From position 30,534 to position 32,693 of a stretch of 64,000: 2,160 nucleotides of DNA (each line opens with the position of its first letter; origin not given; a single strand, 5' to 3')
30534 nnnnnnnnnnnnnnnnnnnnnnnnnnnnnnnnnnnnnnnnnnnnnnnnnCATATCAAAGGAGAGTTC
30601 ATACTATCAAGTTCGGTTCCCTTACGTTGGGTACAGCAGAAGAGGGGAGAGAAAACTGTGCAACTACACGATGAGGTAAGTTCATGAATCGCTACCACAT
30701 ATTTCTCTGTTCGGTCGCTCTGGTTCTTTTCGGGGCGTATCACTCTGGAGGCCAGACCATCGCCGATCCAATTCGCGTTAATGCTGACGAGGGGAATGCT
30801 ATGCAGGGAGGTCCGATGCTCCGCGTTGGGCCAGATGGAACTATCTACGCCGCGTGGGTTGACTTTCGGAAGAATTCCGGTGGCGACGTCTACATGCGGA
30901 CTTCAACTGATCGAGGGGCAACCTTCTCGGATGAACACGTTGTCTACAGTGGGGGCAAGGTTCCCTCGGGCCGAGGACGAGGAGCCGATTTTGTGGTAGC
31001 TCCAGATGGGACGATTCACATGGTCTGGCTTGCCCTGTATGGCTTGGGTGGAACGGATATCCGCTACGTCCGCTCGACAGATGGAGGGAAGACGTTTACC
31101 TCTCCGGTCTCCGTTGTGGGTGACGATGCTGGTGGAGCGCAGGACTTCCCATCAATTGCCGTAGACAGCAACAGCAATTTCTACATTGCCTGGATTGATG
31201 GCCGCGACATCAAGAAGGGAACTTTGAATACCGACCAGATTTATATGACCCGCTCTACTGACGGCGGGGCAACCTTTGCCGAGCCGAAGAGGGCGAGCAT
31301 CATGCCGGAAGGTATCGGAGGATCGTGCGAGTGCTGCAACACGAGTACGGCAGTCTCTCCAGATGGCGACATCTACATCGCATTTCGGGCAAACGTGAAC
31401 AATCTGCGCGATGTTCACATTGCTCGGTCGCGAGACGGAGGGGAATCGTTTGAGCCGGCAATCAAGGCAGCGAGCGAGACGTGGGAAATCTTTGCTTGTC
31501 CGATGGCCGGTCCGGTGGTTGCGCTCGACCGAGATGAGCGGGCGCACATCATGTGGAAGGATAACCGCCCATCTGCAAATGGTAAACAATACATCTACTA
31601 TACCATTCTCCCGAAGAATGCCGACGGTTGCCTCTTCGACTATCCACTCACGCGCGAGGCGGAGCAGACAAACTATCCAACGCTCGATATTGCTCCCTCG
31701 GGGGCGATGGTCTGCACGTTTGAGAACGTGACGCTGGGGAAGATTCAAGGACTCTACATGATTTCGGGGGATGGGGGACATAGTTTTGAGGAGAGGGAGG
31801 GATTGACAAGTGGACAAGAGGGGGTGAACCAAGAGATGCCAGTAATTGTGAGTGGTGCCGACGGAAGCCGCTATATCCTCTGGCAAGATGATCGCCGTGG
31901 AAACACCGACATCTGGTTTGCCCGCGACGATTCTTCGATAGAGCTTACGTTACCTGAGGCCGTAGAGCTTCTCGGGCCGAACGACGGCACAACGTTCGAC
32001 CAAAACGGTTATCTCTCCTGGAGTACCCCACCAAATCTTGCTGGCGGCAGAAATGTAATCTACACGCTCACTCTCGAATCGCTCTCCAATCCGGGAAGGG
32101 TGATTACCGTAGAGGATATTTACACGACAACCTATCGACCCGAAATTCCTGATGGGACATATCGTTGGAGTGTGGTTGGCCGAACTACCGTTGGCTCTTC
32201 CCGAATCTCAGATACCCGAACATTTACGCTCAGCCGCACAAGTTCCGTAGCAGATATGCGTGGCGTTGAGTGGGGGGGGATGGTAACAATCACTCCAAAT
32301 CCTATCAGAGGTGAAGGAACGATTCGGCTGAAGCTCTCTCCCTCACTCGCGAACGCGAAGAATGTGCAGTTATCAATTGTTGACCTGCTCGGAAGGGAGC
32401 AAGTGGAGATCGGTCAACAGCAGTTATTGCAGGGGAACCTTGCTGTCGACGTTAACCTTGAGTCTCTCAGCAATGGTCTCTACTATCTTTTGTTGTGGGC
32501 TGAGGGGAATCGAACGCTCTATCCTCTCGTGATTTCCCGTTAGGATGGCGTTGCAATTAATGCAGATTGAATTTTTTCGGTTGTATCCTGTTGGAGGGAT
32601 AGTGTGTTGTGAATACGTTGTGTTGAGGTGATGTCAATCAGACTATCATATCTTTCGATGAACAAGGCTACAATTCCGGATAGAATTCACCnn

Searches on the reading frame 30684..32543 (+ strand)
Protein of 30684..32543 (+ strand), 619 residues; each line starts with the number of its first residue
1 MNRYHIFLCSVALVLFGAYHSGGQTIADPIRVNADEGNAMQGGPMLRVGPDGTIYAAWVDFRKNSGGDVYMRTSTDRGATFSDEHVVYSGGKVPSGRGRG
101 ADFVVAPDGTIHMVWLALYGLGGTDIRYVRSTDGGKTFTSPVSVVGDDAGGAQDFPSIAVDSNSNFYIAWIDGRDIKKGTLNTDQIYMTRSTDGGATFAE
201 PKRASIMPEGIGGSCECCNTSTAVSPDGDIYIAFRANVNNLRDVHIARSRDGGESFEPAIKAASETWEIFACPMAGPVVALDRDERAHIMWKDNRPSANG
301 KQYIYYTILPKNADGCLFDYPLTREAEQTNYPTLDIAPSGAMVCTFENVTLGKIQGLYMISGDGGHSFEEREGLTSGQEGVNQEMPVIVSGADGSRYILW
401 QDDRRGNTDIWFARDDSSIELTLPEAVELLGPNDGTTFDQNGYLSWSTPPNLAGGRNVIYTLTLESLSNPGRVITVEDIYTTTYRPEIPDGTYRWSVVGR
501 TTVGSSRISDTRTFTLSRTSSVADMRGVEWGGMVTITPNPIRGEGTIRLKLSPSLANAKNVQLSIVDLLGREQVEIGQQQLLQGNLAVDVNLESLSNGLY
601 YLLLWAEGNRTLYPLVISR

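Call 17: search_protein_families(library=pfam, proteins=[window:30684-32543:+], max_evalue=0.001)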
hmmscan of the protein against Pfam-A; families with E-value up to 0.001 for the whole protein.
window:30684-32543:+ (619 aa): 3 families
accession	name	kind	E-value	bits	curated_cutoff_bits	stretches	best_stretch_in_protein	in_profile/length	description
PF13088.12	BNR_2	-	3.2e-11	43.5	31.4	1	52-259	1-201/277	BNR repeat-like domain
PF02012.26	BNR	-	4.4e-07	29.4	27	0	130-139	2-11/12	BNR/Asp-box repeat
PF18962.6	Por_Secre_tail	-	1.9e-06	28.5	27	1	538-611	3-69/75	Secretion system C-terminal sorting domain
